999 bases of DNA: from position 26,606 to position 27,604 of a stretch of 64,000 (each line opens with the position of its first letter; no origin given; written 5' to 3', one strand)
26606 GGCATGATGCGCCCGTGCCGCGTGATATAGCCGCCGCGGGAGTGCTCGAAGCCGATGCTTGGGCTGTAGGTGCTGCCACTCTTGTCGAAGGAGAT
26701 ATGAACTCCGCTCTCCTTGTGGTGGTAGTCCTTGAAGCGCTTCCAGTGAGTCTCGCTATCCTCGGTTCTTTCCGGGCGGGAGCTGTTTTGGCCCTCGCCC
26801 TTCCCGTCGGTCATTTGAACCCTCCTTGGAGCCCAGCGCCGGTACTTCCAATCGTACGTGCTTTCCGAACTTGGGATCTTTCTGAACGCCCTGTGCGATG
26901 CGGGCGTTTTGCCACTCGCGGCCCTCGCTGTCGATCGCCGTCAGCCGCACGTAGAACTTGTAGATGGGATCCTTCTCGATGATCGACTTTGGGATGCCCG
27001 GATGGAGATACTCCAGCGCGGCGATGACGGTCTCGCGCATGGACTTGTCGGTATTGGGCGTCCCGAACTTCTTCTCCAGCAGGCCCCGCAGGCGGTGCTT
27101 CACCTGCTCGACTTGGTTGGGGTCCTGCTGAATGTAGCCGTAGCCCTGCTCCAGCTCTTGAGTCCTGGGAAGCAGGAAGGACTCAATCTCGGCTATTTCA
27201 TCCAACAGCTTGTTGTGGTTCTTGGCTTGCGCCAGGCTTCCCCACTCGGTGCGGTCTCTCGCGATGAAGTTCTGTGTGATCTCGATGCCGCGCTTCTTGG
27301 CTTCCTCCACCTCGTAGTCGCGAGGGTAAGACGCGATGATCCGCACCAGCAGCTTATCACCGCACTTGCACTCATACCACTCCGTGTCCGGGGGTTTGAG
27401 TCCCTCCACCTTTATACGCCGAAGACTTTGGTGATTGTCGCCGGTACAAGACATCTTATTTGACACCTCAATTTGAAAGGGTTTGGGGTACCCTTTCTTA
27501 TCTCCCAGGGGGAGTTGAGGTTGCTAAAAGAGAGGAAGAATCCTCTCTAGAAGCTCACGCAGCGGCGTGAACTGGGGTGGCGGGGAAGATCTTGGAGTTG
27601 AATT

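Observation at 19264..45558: A conserved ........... element sits just upstream of the SD of more than 20 genes, a candidate phage-specific promoter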

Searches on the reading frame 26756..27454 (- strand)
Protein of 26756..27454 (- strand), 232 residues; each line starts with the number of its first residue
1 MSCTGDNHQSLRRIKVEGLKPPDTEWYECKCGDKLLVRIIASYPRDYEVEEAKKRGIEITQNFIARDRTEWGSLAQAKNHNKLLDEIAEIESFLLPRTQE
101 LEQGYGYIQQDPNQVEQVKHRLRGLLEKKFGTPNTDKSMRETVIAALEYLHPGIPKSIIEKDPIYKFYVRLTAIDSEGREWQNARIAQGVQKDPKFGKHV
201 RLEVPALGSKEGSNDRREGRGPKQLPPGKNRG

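Call 10: search_protein_families(library=pfam, proteins=[window:26756-27454:-])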
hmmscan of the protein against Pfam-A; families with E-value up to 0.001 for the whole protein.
window:26756-27454:- (232 aa): 0 families

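Call 11: search_protein_families(library=phrogs, proteins=[window:26756-27454:-])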
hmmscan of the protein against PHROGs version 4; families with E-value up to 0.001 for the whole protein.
window:26756-27454:- (232 aa): 0 families

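Call 23: find_related_loci(query=window:26756-27454:-, collection=viral_contigs, flank=10000)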
Query window:26756-27454:- (232 aa) in viral_contigs; peptide patterns used: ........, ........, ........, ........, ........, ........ (x = any residue, [..] = any of these).
4 stretches matched a pattern, but none encodes a relative of the query by tblastn (E <= 1e-3).

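Call 65: search_protein_families(library=ncbifam, max_evalue=0.001, proteins=[window:26756-27454:-])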
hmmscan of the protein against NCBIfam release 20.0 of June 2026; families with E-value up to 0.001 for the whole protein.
window:26756-27454:- (232 aa): 0 families
